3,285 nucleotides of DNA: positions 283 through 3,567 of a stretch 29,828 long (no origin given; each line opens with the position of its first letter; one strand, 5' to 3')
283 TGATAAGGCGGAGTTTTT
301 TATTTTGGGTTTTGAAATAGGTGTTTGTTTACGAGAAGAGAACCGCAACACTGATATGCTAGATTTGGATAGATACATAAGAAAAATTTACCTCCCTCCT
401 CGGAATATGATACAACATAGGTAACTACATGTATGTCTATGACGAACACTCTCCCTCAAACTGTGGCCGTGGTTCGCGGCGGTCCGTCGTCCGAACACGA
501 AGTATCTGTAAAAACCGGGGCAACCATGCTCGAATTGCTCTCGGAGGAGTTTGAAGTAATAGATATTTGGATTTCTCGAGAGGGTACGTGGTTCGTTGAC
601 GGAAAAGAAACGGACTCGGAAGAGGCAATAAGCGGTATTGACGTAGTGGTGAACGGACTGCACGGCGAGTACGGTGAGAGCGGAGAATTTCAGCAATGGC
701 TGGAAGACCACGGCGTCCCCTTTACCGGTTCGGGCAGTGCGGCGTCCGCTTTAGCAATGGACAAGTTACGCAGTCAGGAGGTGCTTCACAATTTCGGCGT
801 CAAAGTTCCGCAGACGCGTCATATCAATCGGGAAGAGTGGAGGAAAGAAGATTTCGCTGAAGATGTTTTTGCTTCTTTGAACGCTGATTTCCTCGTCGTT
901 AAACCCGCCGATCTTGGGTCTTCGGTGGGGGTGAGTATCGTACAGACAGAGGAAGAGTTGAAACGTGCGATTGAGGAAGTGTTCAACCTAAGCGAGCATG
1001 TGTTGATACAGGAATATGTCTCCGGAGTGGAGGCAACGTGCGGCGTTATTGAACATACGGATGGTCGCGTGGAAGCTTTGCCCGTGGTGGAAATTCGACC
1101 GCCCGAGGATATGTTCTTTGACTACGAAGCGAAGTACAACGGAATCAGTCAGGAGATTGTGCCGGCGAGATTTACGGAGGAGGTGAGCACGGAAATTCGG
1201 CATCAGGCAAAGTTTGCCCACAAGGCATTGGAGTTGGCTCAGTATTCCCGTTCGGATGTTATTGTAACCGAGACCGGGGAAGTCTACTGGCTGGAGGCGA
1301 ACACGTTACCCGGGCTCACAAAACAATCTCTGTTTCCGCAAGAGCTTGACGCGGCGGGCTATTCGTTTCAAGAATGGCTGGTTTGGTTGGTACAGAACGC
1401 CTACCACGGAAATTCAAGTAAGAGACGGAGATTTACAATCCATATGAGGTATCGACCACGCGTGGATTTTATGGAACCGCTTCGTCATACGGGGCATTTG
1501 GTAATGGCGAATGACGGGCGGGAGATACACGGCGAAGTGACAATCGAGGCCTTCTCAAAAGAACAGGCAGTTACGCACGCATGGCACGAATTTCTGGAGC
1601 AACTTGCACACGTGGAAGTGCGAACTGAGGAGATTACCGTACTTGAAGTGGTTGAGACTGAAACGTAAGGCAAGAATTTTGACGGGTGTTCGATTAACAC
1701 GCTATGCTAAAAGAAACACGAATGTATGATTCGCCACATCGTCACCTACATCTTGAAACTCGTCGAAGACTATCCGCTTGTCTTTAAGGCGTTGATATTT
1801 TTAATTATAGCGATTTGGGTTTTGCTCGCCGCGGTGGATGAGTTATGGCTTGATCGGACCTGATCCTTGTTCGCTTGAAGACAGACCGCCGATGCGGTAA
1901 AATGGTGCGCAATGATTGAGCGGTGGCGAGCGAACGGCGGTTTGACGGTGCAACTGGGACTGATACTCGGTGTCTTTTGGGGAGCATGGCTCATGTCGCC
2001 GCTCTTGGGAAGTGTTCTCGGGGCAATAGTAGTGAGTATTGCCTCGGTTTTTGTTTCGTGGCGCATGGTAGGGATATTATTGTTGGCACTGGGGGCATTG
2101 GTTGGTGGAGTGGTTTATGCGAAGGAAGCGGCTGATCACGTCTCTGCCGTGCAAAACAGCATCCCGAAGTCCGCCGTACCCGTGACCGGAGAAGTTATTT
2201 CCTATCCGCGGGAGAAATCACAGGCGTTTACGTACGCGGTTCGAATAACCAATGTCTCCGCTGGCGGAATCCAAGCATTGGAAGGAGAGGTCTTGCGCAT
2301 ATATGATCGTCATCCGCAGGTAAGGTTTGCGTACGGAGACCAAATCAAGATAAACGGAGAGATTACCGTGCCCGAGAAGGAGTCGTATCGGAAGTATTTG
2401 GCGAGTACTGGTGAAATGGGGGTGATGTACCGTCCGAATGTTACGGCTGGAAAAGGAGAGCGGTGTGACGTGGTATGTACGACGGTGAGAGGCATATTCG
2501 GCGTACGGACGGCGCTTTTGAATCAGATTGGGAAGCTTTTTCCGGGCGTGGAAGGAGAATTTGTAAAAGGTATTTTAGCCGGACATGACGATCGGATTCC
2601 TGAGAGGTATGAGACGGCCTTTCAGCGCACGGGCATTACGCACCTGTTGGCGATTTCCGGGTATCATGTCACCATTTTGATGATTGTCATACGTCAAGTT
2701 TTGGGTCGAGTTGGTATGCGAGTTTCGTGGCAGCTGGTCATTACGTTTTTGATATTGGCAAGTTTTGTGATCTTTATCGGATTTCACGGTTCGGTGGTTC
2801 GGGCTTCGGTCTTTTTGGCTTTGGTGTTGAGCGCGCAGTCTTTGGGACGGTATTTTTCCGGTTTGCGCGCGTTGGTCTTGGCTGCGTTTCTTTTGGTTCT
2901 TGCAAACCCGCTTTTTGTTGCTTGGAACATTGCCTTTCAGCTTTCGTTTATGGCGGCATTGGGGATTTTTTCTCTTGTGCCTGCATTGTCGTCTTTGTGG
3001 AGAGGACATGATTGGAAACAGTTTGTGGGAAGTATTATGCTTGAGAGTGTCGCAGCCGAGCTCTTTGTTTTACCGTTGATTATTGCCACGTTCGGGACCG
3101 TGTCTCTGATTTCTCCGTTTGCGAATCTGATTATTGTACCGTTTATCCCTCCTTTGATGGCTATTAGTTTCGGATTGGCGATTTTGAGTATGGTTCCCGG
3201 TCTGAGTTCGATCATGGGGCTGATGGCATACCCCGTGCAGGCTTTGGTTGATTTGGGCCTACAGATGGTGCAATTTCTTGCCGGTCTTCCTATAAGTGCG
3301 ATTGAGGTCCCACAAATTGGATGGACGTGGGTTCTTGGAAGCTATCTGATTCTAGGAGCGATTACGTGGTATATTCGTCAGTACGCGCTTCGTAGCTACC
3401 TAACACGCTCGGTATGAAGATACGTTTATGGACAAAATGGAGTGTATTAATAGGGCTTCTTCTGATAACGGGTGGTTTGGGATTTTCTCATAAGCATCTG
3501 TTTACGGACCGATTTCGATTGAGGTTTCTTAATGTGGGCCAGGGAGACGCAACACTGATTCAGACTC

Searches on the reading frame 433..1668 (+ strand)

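Call 14: search_protein_families(library=pfam, proteins=[window:433-1668:+])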
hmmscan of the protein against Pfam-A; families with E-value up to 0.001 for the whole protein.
window:433-1668:+ (411 aa): 8 families
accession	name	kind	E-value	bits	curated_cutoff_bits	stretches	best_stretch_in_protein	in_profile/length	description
PF07478.18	Dala_Dala_lig_C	-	8e-47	159.8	24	1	118-320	2-203/204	D-ala D-ala ligase C-terminus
PF01820.27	Dala_Dala_lig_N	-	1.3e-18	68.1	34.6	2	11-64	2-56/121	D-ala D-ala ligase N-terminus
PF02655.19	ATP-grasp_3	-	2.1e-09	38.1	23.2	1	109-290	2-154/160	ATP-grasp domain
PF01071.24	GARS_A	-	9.6e-07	29.3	27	1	114-207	6-100/194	Phosphoribosylglycinamide synthetase, ATP-grasp (A) domain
PF08443.16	RimK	-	2.8e-05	24.2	21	1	108-198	1-84/188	RimK-like ATP-grasp domain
PF14397.11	ATPgrasp_ST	-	3.4e-05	23.6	31.4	0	107-177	18-88/278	Sugar-transfer associated ATP-grasp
PF02222.28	ATP-grasp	-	0.00031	20.9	27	1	118-223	3-104/179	ATP-grasp domain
PF13535.11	ATP-grasp_4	-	0.00087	19.4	27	1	154-219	5-84/160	ATP-grasp domain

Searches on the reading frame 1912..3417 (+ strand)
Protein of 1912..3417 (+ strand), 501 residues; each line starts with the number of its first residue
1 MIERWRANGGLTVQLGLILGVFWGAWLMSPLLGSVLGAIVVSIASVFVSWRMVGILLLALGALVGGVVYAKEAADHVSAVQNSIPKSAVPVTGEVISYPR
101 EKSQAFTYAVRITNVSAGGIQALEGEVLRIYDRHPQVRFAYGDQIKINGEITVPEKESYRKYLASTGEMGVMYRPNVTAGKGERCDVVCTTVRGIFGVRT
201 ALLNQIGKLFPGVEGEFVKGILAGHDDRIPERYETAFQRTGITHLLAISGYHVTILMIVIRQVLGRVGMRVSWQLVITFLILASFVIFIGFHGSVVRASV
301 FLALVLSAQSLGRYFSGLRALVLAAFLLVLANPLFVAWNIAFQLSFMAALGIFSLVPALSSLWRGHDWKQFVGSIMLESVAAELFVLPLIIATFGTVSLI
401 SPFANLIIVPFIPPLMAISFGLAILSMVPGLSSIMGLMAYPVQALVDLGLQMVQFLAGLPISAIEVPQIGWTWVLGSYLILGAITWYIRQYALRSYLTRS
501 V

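Call 14: search_protein_families(library=pfam, proteins=[window:1912-3417:+])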
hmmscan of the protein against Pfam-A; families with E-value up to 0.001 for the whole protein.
window:1912-3417:+ (501 aa): 2 families
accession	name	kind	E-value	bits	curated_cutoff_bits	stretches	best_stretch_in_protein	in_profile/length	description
PF03772.21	Competence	-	7.1e-50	170.3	23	1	222-489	2-268/270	Competence protein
PF13567.11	DUF4131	-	7.7e-10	39.1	31.6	1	23-167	5-152/165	Domain of unknown function (DUF4131)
